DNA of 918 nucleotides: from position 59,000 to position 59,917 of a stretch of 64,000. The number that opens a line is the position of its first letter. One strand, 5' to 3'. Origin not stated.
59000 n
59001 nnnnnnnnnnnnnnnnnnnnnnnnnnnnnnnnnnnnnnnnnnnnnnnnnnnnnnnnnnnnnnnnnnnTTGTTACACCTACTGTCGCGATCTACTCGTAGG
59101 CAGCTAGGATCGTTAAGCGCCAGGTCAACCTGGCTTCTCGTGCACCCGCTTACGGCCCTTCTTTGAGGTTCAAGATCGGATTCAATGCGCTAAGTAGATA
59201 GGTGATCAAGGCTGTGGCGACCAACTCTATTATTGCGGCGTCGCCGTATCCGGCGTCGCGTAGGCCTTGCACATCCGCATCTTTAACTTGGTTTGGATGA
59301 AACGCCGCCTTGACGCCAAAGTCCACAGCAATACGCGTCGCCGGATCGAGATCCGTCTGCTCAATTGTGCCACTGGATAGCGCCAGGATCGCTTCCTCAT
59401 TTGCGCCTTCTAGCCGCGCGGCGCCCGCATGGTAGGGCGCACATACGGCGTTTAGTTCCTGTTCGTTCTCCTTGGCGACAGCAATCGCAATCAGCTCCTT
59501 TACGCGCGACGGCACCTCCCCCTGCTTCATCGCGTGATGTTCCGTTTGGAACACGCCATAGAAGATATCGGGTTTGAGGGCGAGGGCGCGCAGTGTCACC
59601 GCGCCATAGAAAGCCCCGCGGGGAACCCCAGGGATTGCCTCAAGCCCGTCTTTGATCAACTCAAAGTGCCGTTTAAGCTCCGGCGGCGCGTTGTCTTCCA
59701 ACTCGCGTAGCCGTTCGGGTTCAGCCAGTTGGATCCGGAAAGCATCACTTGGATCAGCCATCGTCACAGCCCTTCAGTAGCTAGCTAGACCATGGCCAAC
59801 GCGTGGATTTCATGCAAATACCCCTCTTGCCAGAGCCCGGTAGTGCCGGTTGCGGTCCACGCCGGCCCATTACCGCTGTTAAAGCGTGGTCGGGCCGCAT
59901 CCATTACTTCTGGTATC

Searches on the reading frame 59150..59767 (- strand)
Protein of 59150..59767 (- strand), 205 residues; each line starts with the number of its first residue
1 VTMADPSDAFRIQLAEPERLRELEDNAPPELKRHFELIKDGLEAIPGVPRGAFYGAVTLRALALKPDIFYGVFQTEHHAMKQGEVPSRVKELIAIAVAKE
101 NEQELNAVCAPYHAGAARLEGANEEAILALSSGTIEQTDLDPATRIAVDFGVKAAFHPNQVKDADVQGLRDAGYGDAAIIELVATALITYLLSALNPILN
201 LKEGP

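Call 11: search_protein_families(library=pfam, proteins=[window:59150-59767:-], max_evalue=0.001)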
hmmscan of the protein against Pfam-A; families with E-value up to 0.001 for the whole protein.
window:59150-59767:- (205 aa): 1 family
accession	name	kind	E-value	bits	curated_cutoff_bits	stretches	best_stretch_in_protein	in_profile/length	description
PF02627.25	CMD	-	2.6e-06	27.8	23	1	66-130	1-62/84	Carboxymuconolactone decarboxylase family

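Call 53: search_protein_families(library=ncbifam, proteins=[window:59150-59767:-], max_evalue=0.001)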
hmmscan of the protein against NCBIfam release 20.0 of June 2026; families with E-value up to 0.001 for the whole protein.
window:59150-59767:- (205 aa): 3 families
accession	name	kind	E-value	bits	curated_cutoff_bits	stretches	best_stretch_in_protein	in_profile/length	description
TIGR01926.1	peroxid_rel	subfamily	9.6e-12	45.1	81.8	1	58-186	32-158/178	peroxidase-related enzyme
TIGR04030.1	perox_Avi_7169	hypoth_equivalog_domain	4.7e-07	30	233.15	1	84-186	70-169/185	alkylhydroperoxidase domain protein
TIGR00778.1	ahpD_dom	domain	0.00069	19.1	27.8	0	84-129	2-44/51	alkylhydroperoxidase AhpD family core domain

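Call 79: search_protein_families(library=padloc, proteins=[window:59150-59767:-], max_evalue=0.01)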
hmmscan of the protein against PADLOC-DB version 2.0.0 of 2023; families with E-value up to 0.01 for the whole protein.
window:59150-59767:- (205 aa): 0 families

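Call 82: find_homologous_proteins(query=window:59150-59761:-, max_evalue=0.00001)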
Query window:59150-59761:- (203 aa): 40 proteins with E <= 0.00001 among 1116 candidates.
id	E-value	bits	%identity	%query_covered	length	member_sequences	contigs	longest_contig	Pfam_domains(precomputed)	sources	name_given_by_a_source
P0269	1.6e-126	437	100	100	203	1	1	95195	PF02627.26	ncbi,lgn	-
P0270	4.4e-112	390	89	100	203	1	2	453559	PF02627.26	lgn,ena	-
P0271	9.1e-107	373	86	100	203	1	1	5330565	-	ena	-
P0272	1.0e-102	360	82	99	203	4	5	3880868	PF02627.26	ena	-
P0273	1.7e-100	353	79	100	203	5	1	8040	-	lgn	-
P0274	1.9e-100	352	81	100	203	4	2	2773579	-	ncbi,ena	-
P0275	4.5e-99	348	80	100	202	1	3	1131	PF02627.26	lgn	-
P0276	3.1e-98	345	79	100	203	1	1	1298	PF02627.26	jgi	jgi:AhpD family alkylhydroperoxidase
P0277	1.4e-89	317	73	100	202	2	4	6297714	PF02627.26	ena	-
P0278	5.4e-78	279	89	73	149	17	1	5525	-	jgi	jgi:AhpD family alkylhydroperoxidase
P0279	5.5e-71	256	65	100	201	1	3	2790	PF02627.26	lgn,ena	-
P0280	6.0e-71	256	59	100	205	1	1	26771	PF02627.26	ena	-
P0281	2.2e-70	254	61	100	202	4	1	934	-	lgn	-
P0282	2.6e-70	254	60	98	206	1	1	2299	PF02627.26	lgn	-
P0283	1.8e-68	248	59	100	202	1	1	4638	PF02627.26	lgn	-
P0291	1.1e-52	197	54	100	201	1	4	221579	PF02627.26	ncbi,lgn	ncbi:MAG: carboxymuconolactone decarboxylase family protein [Candidatus Binatia bacterium]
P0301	1.3e-50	190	49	97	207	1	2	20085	PF02627.26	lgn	-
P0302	3.6e-50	188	50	95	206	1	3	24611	PF02627.26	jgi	jgi:AhpD family alkylhydroperoxidase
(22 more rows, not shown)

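Call 83: find_encoding_contigs(protein=P0291, flank=5000, max_places=2)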
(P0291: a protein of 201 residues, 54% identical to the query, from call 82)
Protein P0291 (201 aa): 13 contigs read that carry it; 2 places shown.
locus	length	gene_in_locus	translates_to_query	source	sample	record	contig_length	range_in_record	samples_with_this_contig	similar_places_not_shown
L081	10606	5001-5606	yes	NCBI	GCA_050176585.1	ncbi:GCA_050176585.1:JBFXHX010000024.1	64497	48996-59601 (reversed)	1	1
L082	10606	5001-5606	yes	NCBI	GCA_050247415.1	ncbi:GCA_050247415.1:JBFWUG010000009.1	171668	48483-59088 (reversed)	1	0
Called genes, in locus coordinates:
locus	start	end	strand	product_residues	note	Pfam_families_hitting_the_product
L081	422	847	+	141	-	PF01042:Ribonuc_L-PSP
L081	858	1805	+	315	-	PF02900:LigB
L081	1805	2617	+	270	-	PF02900:LigB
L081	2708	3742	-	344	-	PF00682:HMGL-like, PF07836:DmpG_comm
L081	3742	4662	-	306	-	PF01118:Semialdhyde_dh (weak), PF09290:AcetDehyd-dimer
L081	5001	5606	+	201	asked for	PF02627:CMD (faint)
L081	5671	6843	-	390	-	PF00355:Rieske, PF00848:Ring_hydroxyl_A, PF19112:VanA_C (faint)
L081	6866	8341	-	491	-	PF01979:Amidohydro_1, PF07969:Amidohydro_3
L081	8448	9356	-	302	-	PF00753:Lactamase_B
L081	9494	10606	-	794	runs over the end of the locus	PF01315:Ald_Xan_dh_C, PF02738:MoCoBD_1, PF20256:MoCoBD_2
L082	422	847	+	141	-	PF01042:Ribonuc_L-PSP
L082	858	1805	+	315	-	PF02900:LigB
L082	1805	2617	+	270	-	PF02900:LigB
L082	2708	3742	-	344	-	PF00682:HMGL-like, PF07836:DmpG_comm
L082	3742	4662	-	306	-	PF01118:Semialdhyde_dh (weak), PF09290:AcetDehyd-dimer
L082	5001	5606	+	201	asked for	PF02627:CMD (faint)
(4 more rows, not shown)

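Call 84: find_encoding_contigs(protein=P0302, flank=5000, max_places=2)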
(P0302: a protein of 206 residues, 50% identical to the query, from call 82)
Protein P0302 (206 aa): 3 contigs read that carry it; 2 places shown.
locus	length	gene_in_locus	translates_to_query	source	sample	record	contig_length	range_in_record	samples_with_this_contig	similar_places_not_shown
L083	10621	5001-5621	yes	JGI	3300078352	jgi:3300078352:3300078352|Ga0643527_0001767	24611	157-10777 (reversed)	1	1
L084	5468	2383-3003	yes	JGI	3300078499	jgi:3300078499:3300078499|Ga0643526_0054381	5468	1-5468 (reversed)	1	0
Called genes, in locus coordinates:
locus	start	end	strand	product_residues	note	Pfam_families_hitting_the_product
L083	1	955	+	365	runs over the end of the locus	PF00672:HAMP, PF00512:HisKA, PF13581:HATPase_c_2 (weak), PF02518:HATPase_c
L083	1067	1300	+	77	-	PF09851:SHOCT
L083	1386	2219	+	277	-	-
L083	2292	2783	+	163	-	PF04214:DUF411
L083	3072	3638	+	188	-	PF03713:DUF305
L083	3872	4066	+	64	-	-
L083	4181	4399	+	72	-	-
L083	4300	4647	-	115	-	-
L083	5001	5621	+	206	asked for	PF02627:CMD (faint)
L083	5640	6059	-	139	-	PF08332:CaMKII_AD (weak), PF13577:SnoaL_4 (weak), PF13474:SnoaL_3, PF14534:DUF4440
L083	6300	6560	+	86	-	-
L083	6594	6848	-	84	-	-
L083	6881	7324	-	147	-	PF10604:Polyketide_cyc2, PF03364:Polyketide_cyc (weak), PF08327:AHSA1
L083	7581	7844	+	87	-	-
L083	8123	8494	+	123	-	-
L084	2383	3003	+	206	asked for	PF02627:CMD (faint)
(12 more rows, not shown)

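Call 85: find_encoding_contigs(protein=P0301, flank=5000, max_places=2)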
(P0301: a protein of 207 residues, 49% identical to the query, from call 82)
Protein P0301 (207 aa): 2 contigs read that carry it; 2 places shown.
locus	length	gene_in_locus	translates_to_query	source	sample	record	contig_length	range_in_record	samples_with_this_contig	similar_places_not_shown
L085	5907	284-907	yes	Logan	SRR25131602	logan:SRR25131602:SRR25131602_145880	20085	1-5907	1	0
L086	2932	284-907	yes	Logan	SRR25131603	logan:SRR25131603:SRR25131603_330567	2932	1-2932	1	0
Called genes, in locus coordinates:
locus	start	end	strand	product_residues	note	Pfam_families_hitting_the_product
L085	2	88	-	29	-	?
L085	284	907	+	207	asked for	PF02627:CMD (faint)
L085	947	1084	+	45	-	-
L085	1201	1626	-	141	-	PF13473:Cupredoxin_1 (faint)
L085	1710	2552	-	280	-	PF03239:FTR1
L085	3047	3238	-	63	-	-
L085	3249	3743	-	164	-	-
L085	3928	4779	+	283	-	PF01040:UbiA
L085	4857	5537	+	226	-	PF04784:DUF547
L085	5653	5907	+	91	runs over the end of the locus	PF02148:zf-UBP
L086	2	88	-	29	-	?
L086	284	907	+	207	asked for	PF02627:CMD (faint)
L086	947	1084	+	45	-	-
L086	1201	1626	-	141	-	PF13473:Cupredoxin_1 (faint)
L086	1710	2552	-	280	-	PF03239:FTR1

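Call 86: find_encoding_contigs(protein=P0269, flank=3000, max_places=1)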
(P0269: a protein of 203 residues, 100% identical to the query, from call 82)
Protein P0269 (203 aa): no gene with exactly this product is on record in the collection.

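Call 93: search_solved_structures(query=A2, max_evalue=0.01, show_alignments=2)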
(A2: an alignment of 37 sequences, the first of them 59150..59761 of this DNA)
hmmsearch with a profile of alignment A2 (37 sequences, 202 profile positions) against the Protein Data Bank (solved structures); distinct sequences matched with E-value up to 0.01: 7.
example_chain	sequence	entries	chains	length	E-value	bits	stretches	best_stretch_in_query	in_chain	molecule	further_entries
6k40_A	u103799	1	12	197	3.7e-14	55.8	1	57-182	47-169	Alkyl hydroperoxide reductase AhpD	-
2oyo_A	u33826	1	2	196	1.5e-11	47.3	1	57-182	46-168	Uncharacterized peroxidase-related protein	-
2prr_A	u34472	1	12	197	4.3e-09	39.3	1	58-182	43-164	Alkylhydroperoxidase AhpD core: uncharacterized peroxidase-related protein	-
3c1l_A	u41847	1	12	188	7.6e-09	38.5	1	26-185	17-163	Putative antioxidant defense protein Mlr4105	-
2pfx_A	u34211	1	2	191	1.5e-05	27.7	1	27-181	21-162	Uncharacterized peroxidase-related protein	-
2ouw_A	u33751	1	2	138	0.0017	21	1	57-145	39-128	Alkylhydroperoxidase AhpD core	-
7y4r_A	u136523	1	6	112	0.0063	19.2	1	74-128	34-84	CMD domain-containing protein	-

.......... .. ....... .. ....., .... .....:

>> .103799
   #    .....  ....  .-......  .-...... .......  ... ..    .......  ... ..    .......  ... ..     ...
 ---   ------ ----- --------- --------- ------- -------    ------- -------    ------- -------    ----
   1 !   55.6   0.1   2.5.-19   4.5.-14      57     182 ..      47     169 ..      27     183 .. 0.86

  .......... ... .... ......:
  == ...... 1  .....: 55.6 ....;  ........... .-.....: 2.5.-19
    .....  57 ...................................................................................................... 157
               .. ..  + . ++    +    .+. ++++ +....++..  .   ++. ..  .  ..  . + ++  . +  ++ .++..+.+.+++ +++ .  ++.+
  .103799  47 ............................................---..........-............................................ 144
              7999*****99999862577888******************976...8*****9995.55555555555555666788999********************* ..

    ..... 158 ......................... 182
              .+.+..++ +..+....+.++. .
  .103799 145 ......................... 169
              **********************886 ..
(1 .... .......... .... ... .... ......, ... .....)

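Call 99: predict_structure(alignment_id=A2)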
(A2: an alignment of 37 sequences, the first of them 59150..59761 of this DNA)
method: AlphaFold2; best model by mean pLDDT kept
length: 203 residues; sequences in the alignment: 37
mean_pLDDT: 93.9   pTM: 0.90
mean pLDDT of the five models: 93.9, 93.7, 93.6, 93.4, 92.9
residues with pLDDT >= 90: 179; 70-90: 13; 50-70: 9; < 50: 2
segments of 3 or more residues with pLDDT < 50: none
pLDDT, mean of each block of 10 residues (from residue 1): 70 98 98 97 95 97 98 97 98 96 90 97 93 76 97 98 98 98 99 96 71
secondary structure, 60 per line:
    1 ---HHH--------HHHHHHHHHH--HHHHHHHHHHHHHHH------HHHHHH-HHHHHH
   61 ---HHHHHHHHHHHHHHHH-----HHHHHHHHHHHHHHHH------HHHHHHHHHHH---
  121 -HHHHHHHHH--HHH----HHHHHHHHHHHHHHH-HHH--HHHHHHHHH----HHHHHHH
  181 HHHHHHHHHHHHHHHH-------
elements in order: H15-24 H27-41 H48-53 H55-60 H64-79 H85-100 H107-117 H122-130 H140-154 H161-169 H174-196

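Call 101: fold_search(model_id=the predicted structure, library=pdb)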
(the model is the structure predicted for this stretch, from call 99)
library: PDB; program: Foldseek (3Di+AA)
matches with E <= 10: 406; with E <= 0.001: 21
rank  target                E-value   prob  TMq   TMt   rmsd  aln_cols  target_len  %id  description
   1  2prr_J                2.4e-05  1.00  0.70  0.75   4.2       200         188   21  Crystal structure of alkylhydroperoxidase AhpD core: uncharacterized peroxidase-related protein (YP_296737.1) from Ral (released 2007-05-29)
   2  6k40_A                2.7e-05  1.00  0.65  0.70   4.6       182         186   22  Crystal structure of alkyl hydroperoxide reductase from D. radiodurans R1 (released 2020-05-27)
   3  6k40_B                4.4e-05  1.00  0.66  0.71   4.5       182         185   24  Crystal structure of alkyl hydroperoxide reductase from D. radiodurans R1 (released 2020-05-27)
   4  2prr_D                4.9e-05  1.00  0.70  0.73   4.5       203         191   20  Crystal structure of alkylhydroperoxidase AhpD core: uncharacterized peroxidase-related protein (YP_296737.1) from Ral (released 2007-05-29)
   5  2pfx_A                6.1e-05  1.00  0.69  0.72   4.8       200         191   19  Crystal structure of uncharacterized peroxidase-related protein (YP_614459.1) from Silicibacter sp. TM1040 at 1.70 A r (released 2007-04-17)
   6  3c1l_C                8.1e-05  1.00  0.64  0.70   4.5       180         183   20  Crystal structure of an antioxidant defense protein (mlr4105) from mesorhizobium loti maff303099 at 2.00 A resolution (released 2008-02-05)
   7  3c1l_E                8.9e-05  1.00  0.64  0.71   4.5       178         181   21  Crystal structure of an antioxidant defense protein (mlr4105) from mesorhizobium loti maff303099 at 2.00 A resolution (released 2008-02-05)
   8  6ohj_A                9.3e-05  1.00  0.64  0.69   5.2       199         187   16  Crystal Structure of the Debrominase Bmp8 C82A in Complex with 2,3,4-tribromopyrrole (released 2019-05-29)
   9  2prr_C                1.1e-04  1.00  0.71  0.75   3.8       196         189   19  Crystal structure of alkylhydroperoxidase AhpD core: uncharacterized peroxidase-related protein (YP_296737.1) from Ral (released 2007-05-29)
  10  2prr_A                1.1e-04  1.00  0.69  0.73   4.0       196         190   21  Crystal structure of alkylhydroperoxidase AhpD core: uncharacterized peroxidase-related protein (YP_296737.1) from Ral (released 2007-05-29)
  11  3c1l_B                1.5e-04  1.00  0.62  0.68   2.2       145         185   22  Crystal structure of an antioxidant defense protein (mlr4105) from mesorhizobium loti maff303099 at 2.00 A resolution (released 2008-02-05)
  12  3c1l_D                1.7e-04  1.00  0.62  0.69   2.3       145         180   22  Crystal structure of an antioxidant defense protein (mlr4105) from mesorhizobium loti maff303099 at 2.00 A resolution (released 2008-02-05)
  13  6e8l_A                1.7e-04  1.00  0.62  0.68   5.1       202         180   19  Crystal Structure of Alkyl hydroperoxidase D (AhpD) from Streptococcus pneumoniae (Strain D39/ NCTC 7466) (released 2019-08-28)
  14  3c1l_H                1.8e-04  1.00  0.63  0.71   2.6       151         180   22  Crystal structure of an antioxidant defense protein (mlr4105) from mesorhizobium loti maff303099 at 2.00 A resolution (released 2008-02-05)
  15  2oyo_A                2.1e-04  1.00  0.66  0.71   4.1       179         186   22  Crystal structure of Uncharacterized peroxidase-related protein (YP_604910.1) from Deinococcus geothermalis DSM 11300  (released 2007-03-20)
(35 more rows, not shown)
